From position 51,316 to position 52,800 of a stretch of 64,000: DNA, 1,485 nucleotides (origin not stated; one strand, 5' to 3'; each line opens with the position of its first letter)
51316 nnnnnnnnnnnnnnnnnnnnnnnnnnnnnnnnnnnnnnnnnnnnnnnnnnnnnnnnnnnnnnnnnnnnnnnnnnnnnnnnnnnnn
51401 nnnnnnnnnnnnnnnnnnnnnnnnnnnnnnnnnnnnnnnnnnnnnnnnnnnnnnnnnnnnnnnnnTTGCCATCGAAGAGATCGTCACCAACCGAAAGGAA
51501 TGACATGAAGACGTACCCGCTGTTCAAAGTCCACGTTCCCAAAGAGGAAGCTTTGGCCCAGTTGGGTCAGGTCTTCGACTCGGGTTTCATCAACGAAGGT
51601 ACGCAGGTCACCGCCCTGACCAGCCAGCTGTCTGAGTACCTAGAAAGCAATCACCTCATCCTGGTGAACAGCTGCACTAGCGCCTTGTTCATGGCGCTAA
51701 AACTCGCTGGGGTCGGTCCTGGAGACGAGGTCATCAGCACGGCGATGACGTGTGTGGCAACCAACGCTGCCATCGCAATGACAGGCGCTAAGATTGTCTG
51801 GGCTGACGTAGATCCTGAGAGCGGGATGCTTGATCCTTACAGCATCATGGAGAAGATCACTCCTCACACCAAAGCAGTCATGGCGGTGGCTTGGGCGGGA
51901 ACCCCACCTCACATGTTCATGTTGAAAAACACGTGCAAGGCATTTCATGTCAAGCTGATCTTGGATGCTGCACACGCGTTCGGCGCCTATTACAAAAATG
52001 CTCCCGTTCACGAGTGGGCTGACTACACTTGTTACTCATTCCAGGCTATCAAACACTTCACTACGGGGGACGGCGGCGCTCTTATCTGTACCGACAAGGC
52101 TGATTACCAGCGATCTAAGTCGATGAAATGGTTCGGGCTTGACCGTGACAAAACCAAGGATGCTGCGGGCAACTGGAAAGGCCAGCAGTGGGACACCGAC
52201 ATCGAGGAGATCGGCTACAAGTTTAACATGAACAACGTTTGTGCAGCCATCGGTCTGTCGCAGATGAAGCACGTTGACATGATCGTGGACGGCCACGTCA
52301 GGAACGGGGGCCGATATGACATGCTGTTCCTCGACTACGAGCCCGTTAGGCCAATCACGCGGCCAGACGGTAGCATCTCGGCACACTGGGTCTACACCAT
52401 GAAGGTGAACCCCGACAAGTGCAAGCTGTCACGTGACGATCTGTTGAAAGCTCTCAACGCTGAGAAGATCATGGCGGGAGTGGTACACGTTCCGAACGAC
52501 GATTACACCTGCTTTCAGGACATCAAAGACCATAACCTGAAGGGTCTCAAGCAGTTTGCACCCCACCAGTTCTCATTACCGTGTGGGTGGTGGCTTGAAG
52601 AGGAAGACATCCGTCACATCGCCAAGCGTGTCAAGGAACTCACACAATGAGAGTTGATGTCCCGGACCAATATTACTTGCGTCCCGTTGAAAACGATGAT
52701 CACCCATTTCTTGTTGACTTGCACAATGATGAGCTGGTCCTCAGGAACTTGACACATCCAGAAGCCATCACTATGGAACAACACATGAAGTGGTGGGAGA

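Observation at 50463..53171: Dehydratase-aminotransferase-GNAT triad consistent with UDP-2,4-diacetamido-2,4,6-trideoxyhexose (pseudaminic-acid/bacillosamine-type) synthesis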

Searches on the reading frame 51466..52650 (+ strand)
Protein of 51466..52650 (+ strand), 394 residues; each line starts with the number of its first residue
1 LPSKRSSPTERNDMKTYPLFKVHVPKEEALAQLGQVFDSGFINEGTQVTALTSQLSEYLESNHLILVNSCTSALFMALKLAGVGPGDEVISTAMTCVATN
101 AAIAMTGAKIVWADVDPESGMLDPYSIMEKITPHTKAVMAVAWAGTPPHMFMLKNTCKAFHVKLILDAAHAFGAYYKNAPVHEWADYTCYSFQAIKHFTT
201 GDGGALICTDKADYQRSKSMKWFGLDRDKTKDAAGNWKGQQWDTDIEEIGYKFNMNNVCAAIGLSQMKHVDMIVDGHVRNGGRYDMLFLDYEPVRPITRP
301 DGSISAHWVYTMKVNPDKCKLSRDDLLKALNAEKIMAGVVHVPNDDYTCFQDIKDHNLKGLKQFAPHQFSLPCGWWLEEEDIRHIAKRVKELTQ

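Call 4: search_protein_families(library=pfam, proteins=[window:51466-52650:+], max_evalue=0.01)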
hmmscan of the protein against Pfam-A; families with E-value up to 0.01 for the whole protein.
window:51466-52650:+ (394 aa): 1 family
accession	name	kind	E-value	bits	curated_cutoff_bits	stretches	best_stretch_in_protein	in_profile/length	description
PF01041.23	DegT_DnrJ_EryC1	-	2.9e-81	273.9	19.8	1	26-389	4-359/360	DegT/DnrJ/EryC1/StrS aminotransferase family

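Call 6: search_protein_families(library=ncbifam, proteins=[window:51466-52650:+], max_evalue=0.001)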
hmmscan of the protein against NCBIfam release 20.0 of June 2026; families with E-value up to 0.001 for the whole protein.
window:51466-52650:+ (394 aa): 14 families
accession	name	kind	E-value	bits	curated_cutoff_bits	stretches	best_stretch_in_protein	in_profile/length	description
TIGR03588.1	PseC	equivalog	7.6e-72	242.3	423.5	1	28-391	12-378/380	UDP-4-amino-4,6-dideoxy-N-acetyl-beta-L-altrosamine transaminase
NF008658.2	PRK11658.1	equivalog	7.9e-58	195.9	631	1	26-391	13-375/379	UDP-4-amino-4-deoxy-L-arabinose aminotransferase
TIGR04181.1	NHT_00031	hypoth_equivalog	3.6e-52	177.4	420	1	28-374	11-359/359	LegC family aminotransferase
NF008687.0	PRK11706.1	equivalog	2.8e-47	161.3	375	1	30-392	14-373/375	dTDP-4-amino-4,6-dideoxygalactose transaminase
TIGR04427.1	PLP_DesI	equivalog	3.4e-42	145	650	1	31-388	36-378/390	dTDP-4-dehydro-6-deoxyglucose aminotransferase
TIGR02379.1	ECA_wecE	subfamily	2.1e-37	128.8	434.85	1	45-344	30-324/376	dTDP-4-amino-4,6-dideoxy-D-glucose transaminase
NF011936.0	PRK15407.1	equivalog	2.2e-27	95.9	423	1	40-337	59-376/440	lipopolysaccharide biosynthesis protein RfbH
NF005732.0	PRK07550.1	equivalog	5.9e-06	25.6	366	1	59-169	91-207/389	aminotransferase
NF004621.0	PRK05957.1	equivalog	7.2e-06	25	498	1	59-142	86-168/389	pyridoxal phosphate-dependent aminotransferase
NF041364.1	GntC_guanitoxin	equivalog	3.9e-05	22.7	415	1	59-139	58-139/356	guanitoxin biosynthesis PLP-dependent (S)-gamma-hydroxy-L-arginine cyclodehydratase GntC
NF041091.1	asp_aminotase_Arch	equivalog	6.8e-05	21.9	550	1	52-139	78-165/376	aspartate aminotransferase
NF004770.0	PRK06108.1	subfamily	0.00011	21.2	422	1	57-140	92-176/396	pyridoxal phosphate-dependent aminotransferase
NF005305.0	PRK06836.1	equivalog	0.00032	20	376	1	50-139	87-175/396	pyridoxal phosphate-dependent aminotransferase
NF005816.0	PRK07682.1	equivalog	0.00054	18.7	620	1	57-141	86-170/390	aminotransferase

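Call 8: search_solved_structures(query=window:51466-52650:+, max_evalue=1e-10)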
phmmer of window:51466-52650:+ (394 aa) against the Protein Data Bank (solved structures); distinct sequences matched with E-value up to 1e-10: 54.
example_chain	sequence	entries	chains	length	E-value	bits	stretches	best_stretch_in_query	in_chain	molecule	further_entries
4xau_A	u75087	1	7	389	1.6e-54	188.6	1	16-389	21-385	Putative aminotransferase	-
4zwv_A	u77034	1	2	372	2e-54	188.3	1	17-389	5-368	Putative aminotransferase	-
4zas_A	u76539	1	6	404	2.4e-45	158.4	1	17-390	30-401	CalS13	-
1mdo_A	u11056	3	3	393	1.8e-40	142.4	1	27-339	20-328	ArnB aminotransferase | UDP-4-amino-4-deoxy-L-arabinose--oxoglutarate aminotransferase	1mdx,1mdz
8sng_A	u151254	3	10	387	2e-40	142.2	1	28-339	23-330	UDP-4-amino-4-deoxy-L-arabinose--oxoglutarate aminotransferase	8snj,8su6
4oca_A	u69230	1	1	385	1.1e-39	139.7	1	27-339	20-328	UDP-4-amino-4-deoxy-L-arabinose--oxoglutarate aminotransferase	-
4lc3_A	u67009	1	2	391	1.3e-35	126.3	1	26-274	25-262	Putative UDP-4-amino-4-deoxy-l-arabinose--oxoglutarate aminotransferase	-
5uid_A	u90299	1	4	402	7.8e-35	123.8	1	27-316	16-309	Aminotransferase TlmJ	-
6ewj_A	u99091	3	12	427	4.3e-34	121.4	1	29-391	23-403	Putative capsular polysaccharide biosynthesis protein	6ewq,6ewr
2fn6_A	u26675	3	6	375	1.2e-33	119.9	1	24-389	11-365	AMINOTRANSFERASE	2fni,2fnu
5k8b_A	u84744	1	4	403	1.5e-30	109.7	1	51-303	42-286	8-amino-3,8-dideoxy-alpha-D-manno-octulosonate transaminase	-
3bn1_A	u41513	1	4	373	2e-30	109.3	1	45-385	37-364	Perosamine synthetase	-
3dr7_A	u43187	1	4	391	2e-30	109.3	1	45-385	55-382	Putative perosamine synthetase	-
7b0m_AAA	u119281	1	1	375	5e-30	108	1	35-389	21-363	Sugar aminotransferase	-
7b0d_A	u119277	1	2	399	5.2e-30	107.9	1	26-388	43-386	Glutamine--scyllo-inositol transaminase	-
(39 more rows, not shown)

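Call 32: search_solved_structures(query=window:51505-52650:+, max_evalue=1e-38, show_alignments=4)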
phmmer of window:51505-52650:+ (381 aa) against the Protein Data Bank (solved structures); distinct sequences matched with E-value up to 1e-38: 6.
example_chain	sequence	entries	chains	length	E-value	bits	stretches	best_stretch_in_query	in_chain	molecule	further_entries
4zwv_A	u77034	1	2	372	2.1e-54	188.2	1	4-376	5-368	Putative aminotransferase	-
4xau_A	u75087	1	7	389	2.5e-54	188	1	4-376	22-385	Putative aminotransferase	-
4zas_A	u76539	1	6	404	4.7e-45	157.5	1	5-377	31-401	CalS13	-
1mdo_A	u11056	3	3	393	2e-40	142.2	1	14-326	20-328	ArnB aminotransferase | UDP-4-amino-4-deoxy-L-arabinose--oxoglutarate aminotransferase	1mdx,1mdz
8sng_A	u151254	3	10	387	2.3e-40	142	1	15-326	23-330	UDP-4-amino-4-deoxy-L-arabinose--oxoglutarate aminotransferase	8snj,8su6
4oca_A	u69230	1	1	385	1.3e-39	139.5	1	14-326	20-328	UDP-4-amino-4-deoxy-L-arabinose--oxoglutarate aminotransferase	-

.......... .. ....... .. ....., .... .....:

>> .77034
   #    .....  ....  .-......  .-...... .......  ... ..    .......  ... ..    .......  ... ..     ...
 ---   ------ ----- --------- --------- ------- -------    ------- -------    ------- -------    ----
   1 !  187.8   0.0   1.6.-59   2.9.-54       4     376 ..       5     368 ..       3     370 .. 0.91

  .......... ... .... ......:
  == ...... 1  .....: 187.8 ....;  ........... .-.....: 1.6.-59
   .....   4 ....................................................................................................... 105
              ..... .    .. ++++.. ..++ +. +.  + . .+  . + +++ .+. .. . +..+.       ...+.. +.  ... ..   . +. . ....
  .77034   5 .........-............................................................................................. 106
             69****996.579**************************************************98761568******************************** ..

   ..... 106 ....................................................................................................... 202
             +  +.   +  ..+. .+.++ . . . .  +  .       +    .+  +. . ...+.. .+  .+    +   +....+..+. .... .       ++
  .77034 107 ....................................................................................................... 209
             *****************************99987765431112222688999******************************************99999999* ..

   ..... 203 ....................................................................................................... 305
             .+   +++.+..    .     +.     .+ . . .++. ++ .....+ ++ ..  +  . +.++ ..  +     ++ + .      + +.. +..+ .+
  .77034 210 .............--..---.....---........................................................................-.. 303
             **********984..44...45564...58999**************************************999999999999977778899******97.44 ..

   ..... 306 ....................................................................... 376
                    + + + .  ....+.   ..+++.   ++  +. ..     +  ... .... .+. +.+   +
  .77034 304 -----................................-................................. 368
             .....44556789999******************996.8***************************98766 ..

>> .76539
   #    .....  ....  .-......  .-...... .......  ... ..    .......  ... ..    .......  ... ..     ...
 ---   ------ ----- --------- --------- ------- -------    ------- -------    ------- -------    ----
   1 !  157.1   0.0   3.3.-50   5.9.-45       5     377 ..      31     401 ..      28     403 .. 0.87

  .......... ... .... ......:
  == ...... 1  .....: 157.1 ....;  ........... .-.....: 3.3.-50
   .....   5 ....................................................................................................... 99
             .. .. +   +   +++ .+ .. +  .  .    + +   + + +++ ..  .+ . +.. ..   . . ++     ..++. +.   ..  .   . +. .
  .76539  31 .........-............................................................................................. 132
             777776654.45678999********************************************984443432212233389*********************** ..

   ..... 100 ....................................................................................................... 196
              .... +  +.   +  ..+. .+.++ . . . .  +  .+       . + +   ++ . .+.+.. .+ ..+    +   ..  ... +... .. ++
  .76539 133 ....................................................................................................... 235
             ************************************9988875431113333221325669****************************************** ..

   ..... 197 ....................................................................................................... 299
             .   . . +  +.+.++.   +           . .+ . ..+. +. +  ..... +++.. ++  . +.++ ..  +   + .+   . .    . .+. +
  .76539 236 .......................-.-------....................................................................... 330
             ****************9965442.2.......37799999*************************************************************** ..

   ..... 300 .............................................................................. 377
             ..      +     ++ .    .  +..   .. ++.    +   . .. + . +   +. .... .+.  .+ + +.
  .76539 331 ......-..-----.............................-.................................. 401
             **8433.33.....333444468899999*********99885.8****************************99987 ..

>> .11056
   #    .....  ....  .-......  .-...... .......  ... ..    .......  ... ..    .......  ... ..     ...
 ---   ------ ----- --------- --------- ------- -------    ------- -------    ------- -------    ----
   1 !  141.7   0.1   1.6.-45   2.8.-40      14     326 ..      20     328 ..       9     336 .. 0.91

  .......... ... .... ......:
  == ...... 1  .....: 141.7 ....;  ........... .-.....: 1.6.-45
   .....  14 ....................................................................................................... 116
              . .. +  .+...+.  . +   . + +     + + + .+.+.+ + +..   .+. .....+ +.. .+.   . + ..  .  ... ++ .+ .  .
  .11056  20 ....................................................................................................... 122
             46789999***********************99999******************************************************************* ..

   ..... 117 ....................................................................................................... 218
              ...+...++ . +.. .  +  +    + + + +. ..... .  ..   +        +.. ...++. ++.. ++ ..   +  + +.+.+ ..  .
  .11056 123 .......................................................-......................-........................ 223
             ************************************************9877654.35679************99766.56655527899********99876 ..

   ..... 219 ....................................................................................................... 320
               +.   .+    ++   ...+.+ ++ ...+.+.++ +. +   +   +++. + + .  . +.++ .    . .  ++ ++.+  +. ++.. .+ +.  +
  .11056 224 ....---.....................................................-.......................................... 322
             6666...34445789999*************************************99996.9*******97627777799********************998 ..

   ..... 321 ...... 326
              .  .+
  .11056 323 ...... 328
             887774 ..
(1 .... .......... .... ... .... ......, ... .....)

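Call 57: search_dna_similar(query=window:51505-52650:+, collection=phages, mode=protein, max_rows=25)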
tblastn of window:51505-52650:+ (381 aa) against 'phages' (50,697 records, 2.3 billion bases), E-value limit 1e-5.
Records with a match: 77; places in all: 82; records where one place covers at least 80% of the query: 14.
Best place of each record, by identity: <60% 77.
By first word of the organism name: Synechococcus 50; Salmonella 5; Flavobacterium 4; Stenotrophomonas 4; uncultured 3; Aphanizomenon 2; Marine 2; Bacteriophage 2; Planktothrix 1; Pseudomonas 1; and 3 more.
By host as written in the record: - 54; Flavobacterium sp. LMO8 4; Stenotrophomonas maltophilia 4; Synechococcus sp. MW02 4; Salmonella enterica subsp. enterica serovar Kentucky 3; Homo sapiens 2; Aphanizomenon flos-aquae 1; Planktothrix agardhii 1; and 4 more.
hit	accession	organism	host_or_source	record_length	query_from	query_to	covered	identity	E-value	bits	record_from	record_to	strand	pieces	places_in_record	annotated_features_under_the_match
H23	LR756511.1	uncultured phage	metagenomic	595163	6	378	98%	32.2%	6e-63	223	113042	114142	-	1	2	record has no annotation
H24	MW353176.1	Flavobacterium phage vB_FspM_immuto_3-5A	Flavobacterium sp. LMO8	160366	2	378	99%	31.5%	1e-48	182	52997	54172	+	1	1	dTDP-4-amino-4,6-dideoxygalactose transaminase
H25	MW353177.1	Flavobacterium phage vB_FspM_immuto_13-6C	Flavobacterium sp. LMO8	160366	2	378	99%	31.5%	1e-48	182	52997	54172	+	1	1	dTDP-4-amino-4,6-dideoxygalactose transaminase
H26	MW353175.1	Flavobacterium phage vB_FspM_immuto_2-6A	Flavobacterium sp. LMO8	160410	2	378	99%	31.5%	1e-48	182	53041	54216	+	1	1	dTDP-4-amino-4,6-dideoxygalactose transaminase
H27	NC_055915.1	Flavobacterium phage vB_FspM_immuto_2-6A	Flavobacterium sp. LMO8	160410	2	378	99%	31.5%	1e-48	182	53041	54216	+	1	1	aminotransferase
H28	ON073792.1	Aphanizomenon phage Yong-DA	Aphanizomenon flos-aquae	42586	23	378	93%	29.4%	3e-26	116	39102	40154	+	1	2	DegT/DnrJ/EryC1/StrS aminotransferase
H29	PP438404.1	Aphanizomenon phage Afl-JY11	Aphanizomenon flos-aquae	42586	23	378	93%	29.4%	3e-26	116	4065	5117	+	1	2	hypothetical protein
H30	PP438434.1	Planktothrix phage Pag-JY44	Planktothrix agardhii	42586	23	378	93%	29.4%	3e-26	116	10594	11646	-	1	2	hypothetical protein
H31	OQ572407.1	Pseudomonas phage Y5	Pseudomonas aeruginosa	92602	14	381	97%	28.0%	4e-37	148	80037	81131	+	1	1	record has no annotation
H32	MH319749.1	Marine virus AG-345-F15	single cell amplified by WGA-X; seawater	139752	14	378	96%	26.6%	2e-26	116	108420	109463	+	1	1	record has no annotation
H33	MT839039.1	Bacteriophage sp.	human fecal samples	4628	14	374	95%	23.7%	6e-9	64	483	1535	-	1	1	record has no annotation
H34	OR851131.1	Salmonella phage S.Kent 1-2-1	Salmonella enterica subsp. enterica ...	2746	25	333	81%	27.2%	9e-23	105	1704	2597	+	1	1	record has no annotation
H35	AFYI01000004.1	Salmonella enterica subsp. enterica serovar Infantis str. ...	Homo sapiens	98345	25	333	81%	27.2%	1e-22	105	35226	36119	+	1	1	TDP-4-keto-6-deoxy-D-glucose transaminase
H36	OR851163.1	Salmonella phage S.Kent 1-2-1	Salmonella enterica subsp. enterica ...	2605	69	326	68%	31.9%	2e-29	125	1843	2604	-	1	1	record has no annotation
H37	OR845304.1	Escherichia phage ECO95 1-6-1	Escherichia coli O157:H7 ATCC 43895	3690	42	333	77%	27.5%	8e-23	105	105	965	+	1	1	record has no annotation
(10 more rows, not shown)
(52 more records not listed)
